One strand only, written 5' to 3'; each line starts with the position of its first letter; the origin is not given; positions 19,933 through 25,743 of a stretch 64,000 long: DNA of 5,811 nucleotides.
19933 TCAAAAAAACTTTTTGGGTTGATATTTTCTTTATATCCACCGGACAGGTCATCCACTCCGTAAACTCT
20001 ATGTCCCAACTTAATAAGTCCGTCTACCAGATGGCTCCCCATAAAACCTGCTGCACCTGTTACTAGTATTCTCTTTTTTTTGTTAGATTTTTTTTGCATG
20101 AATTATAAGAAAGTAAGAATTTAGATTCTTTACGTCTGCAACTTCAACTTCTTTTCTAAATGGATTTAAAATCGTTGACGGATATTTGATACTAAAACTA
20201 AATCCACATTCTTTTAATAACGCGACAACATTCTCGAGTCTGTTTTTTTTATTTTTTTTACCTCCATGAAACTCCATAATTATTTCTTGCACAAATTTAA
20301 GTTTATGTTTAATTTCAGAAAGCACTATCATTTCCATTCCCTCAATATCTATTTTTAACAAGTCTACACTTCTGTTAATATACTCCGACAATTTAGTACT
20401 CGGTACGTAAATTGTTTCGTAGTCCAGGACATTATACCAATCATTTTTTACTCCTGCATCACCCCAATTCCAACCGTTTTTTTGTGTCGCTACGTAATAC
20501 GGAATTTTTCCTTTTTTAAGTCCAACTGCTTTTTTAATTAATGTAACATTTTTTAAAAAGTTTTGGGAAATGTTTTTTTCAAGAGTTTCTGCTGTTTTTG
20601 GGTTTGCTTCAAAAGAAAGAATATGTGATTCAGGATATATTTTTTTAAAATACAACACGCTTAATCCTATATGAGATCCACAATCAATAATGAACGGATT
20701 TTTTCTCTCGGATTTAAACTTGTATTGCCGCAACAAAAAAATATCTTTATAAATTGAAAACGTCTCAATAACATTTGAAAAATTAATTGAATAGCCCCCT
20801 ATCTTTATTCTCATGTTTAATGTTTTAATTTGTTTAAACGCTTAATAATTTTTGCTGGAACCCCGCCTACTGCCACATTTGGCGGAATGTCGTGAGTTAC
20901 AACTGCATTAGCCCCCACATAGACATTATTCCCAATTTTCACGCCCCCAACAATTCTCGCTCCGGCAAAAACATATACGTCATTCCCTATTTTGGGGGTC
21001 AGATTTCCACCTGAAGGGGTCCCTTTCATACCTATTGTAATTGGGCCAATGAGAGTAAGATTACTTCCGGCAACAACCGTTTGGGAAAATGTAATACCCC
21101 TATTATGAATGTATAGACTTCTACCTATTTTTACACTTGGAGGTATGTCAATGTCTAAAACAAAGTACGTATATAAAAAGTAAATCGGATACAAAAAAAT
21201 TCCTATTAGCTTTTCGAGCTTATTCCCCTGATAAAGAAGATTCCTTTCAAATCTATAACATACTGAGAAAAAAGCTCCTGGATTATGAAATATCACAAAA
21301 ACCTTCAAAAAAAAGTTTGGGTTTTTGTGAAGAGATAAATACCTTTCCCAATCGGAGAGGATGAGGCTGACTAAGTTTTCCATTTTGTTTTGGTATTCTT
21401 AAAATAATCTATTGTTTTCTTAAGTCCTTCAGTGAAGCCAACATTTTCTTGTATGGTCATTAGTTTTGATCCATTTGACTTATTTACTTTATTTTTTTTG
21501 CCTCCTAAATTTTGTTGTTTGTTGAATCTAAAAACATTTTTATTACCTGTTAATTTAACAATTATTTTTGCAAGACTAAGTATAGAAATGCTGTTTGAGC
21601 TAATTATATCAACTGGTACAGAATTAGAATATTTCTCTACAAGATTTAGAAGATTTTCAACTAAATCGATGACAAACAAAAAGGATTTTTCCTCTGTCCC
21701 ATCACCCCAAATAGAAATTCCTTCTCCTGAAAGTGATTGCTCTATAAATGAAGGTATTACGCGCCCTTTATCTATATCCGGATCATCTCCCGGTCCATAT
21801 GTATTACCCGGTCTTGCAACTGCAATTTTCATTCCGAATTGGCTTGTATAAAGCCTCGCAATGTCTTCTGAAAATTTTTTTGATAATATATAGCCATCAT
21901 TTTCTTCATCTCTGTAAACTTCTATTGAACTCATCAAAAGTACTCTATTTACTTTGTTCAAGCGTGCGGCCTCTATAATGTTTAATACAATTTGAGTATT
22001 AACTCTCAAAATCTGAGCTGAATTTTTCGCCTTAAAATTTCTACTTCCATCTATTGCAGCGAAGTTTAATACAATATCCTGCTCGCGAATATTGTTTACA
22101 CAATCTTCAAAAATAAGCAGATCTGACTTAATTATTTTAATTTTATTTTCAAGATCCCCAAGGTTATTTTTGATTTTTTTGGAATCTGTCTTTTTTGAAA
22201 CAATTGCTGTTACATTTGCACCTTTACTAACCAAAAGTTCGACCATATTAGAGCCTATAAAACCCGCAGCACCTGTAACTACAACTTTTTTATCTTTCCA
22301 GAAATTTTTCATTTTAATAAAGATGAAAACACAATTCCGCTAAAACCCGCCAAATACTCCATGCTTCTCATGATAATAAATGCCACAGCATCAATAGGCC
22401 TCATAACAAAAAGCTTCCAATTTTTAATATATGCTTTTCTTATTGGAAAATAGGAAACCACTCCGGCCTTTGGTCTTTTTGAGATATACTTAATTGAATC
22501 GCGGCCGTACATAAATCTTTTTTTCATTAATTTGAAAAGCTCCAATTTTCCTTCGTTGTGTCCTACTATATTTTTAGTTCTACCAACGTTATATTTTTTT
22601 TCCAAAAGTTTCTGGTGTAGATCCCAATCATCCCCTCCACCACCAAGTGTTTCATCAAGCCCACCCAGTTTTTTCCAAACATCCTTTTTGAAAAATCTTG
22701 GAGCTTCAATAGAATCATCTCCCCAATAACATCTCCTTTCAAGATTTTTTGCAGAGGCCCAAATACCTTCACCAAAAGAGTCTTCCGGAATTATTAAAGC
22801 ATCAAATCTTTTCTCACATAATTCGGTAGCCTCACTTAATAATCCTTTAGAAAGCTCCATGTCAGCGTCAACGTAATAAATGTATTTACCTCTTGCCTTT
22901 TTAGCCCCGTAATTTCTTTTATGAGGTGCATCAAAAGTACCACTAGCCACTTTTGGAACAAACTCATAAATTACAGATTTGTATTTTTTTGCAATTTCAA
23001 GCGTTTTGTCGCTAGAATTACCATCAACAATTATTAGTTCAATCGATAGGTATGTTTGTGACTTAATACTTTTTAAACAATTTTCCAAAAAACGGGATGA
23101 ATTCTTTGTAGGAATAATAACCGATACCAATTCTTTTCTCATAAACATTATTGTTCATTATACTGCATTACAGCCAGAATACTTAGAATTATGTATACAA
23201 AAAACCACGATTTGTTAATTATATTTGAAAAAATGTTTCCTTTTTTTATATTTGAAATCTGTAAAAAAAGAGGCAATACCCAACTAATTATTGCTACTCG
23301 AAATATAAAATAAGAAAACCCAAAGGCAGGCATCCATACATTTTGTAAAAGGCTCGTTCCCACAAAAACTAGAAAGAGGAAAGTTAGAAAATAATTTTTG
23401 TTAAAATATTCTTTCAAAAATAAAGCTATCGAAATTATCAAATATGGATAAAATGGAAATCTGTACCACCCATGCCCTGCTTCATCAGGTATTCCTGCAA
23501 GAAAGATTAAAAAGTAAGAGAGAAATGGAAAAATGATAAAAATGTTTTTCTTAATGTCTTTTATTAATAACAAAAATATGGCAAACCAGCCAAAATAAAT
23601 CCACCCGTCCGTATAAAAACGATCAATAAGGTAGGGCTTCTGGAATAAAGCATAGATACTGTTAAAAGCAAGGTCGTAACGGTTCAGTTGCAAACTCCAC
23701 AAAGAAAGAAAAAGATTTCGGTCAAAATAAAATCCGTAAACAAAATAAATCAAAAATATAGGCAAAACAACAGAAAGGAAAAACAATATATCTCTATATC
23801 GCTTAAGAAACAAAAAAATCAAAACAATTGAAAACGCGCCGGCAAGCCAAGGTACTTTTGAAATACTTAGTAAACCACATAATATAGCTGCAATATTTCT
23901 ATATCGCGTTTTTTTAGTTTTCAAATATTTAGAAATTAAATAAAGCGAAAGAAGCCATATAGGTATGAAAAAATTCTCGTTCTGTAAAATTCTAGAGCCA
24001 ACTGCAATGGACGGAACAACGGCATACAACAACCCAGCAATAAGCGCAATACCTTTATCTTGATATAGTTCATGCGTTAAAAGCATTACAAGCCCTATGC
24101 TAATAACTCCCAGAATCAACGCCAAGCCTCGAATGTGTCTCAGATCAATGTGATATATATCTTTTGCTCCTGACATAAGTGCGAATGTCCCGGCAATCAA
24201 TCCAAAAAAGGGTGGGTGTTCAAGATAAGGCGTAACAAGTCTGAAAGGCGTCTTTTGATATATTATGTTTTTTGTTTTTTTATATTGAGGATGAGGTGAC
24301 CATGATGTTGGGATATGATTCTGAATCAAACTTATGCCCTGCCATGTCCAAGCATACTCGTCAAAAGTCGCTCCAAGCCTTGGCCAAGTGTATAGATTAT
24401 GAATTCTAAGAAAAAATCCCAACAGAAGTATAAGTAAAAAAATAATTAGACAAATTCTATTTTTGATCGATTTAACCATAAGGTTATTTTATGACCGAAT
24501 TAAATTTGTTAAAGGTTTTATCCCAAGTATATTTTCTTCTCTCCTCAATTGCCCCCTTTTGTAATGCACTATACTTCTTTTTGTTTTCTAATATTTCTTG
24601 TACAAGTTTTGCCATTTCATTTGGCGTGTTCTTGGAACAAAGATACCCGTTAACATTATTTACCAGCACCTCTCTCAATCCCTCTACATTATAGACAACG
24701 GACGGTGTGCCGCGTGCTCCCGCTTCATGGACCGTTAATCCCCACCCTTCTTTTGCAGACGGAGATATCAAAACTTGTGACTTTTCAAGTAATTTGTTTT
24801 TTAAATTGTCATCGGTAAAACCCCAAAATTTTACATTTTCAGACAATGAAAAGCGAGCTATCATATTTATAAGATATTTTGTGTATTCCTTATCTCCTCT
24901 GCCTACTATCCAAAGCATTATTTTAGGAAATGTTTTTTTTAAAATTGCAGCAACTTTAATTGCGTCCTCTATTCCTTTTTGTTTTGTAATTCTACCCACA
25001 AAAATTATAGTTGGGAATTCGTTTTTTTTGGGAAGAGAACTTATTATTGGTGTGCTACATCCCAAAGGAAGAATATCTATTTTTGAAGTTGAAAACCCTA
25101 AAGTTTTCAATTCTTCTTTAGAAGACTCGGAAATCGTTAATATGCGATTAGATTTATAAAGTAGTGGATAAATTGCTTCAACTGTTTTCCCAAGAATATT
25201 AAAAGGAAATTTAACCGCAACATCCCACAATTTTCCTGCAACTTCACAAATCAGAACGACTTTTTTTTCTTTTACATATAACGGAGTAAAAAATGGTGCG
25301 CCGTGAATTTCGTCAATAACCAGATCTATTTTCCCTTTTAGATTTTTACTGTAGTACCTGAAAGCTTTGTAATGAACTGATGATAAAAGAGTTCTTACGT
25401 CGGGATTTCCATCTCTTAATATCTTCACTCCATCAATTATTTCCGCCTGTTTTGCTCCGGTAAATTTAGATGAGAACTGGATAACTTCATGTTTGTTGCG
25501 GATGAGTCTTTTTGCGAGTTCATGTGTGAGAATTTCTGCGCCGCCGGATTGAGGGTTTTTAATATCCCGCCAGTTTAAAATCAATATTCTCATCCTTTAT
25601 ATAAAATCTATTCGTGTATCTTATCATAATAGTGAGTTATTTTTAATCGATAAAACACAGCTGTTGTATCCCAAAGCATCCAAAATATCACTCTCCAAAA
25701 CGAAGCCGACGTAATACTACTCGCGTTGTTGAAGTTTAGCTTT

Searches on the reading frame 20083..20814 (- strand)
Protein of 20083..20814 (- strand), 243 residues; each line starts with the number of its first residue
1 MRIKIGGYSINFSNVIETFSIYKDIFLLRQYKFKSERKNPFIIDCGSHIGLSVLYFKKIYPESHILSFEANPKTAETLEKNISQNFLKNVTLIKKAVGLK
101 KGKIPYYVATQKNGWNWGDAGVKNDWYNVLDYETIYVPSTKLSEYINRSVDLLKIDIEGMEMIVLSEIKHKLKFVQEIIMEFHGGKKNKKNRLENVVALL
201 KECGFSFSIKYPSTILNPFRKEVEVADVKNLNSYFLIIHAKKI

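Call 10: search_protein_families(library=pfam, proteins=[window:20083-20814:-], max_evalue=0.001)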
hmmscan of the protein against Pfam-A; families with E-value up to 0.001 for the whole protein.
window:20083-20814:- (243 aa): 1 family
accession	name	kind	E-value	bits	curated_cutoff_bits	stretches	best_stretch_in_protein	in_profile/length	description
PF05050.19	Methyltransf_21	-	4.2e-17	63.2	22.7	1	44-207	1-173/173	Methyltransferase FkbM domain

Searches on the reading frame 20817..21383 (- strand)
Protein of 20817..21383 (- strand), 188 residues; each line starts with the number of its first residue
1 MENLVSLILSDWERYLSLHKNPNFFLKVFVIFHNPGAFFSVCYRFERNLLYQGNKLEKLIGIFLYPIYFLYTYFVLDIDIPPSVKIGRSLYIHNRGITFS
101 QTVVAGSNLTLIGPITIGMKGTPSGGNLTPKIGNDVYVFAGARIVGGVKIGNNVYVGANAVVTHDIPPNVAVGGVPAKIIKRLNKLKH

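Call 10: search_protein_families(library=pfam, proteins=[window:20817-21383:-], max_evalue=0.001)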
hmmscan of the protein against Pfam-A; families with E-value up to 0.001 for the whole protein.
window:20817-21383:- (188 aa): 1 family
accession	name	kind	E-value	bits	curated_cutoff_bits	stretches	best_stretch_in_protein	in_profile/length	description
PF00132.30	Hexapep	-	1.8e-09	37.3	27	1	130-164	2-36/36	Bacterial transferase hexapeptide (six repeats)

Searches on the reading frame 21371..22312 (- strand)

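Call 10: search_protein_families(library=pfam, proteins=[window:21371-22312:-], max_evalue=0.001)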
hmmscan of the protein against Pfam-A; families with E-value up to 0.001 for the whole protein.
window:21371-22312:- (313 aa): 10 families
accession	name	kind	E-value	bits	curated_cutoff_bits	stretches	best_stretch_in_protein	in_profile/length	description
PF01370.27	Epimerase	-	1.2e-39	136.7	20.9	1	10-233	1-233/240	NAD dependent epimerase/dehydratase family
PF16363.11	GDP_Man_Dehyd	-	1.3e-23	84.5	27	1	12-273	2-284/332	GDP-mannose 4,6 dehydratase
PF13460.12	NAD_binding_10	-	1.4e-13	51.6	27.2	1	14-139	1-108/184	NAD(P)H-binding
PF01073.25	3Beta_HSD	-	1.8e-12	47.3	22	1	11-136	1-123/280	3-beta hydroxysteroid dehydrogenase/isomerase family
PF02719.21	Polysacc_synt_2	-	4.7e-10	39.6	20.2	1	10-259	1-251/293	Polysaccharide biosynthesis protein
PF00106.31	adh_short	-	8.7e-08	32.3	26.6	1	8-114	1-117/195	short chain dehydrogenase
PF07993.18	NAD_binding_4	-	1.2e-07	31.6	20.1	0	12-136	1-143/258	Male sterility protein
PF01113.26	DapB_N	-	3.4e-05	24.4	25.6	1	9-90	2-80/124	Dihydrodipicolinate reductase, N-terminus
PF00056.29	Ldh_1_N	-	0.00015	22.3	27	1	9-124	2-113/141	lactate/malate dehydrogenase, NAD binding domain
PF08659.16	KR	-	0.00015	22.2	22.6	1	10-65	3-62/180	KR domain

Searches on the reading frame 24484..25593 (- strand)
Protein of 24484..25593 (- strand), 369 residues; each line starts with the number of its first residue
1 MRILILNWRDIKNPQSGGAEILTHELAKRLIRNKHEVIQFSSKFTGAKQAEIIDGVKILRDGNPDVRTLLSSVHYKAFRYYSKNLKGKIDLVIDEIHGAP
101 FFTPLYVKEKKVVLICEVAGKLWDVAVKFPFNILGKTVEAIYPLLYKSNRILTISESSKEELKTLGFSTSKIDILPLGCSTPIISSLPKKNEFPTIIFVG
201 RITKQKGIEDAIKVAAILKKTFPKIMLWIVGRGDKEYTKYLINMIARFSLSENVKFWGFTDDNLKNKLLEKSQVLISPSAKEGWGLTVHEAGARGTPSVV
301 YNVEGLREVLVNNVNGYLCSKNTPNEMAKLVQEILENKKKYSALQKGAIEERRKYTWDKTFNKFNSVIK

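Call 7: search_protein_families(library=pfam, proteins=[window:24484-25593:-], max_evalue=0.01)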
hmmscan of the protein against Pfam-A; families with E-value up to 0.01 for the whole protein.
window:24484-25593:- (369 aa): 5 families
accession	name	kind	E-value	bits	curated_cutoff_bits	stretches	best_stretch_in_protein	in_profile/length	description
PF00534.26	Glycos_transf_1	-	3.4e-40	137.8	26.4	1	185-349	7-170/172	Glycosyl transferases group 1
PF13692.12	Glyco_trans_1_4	-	6.5e-28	98.2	27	1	194-337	2-142/142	Glycosyl transferases group 1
PF20706.3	GT4-conflict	-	2e-14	53.8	26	1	186-359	190-380/385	Family 4 Glycosyltransferase in conflict systems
PF13439.12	Glyco_transf_4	-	2.3e-10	41.2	28.5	1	17-179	2-166/170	Glycosyltransferase Family 4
PF13524.12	Glyco_trans_1_2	-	0.0032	17.9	25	1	253-362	28-140/144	Glycosyl transferase-like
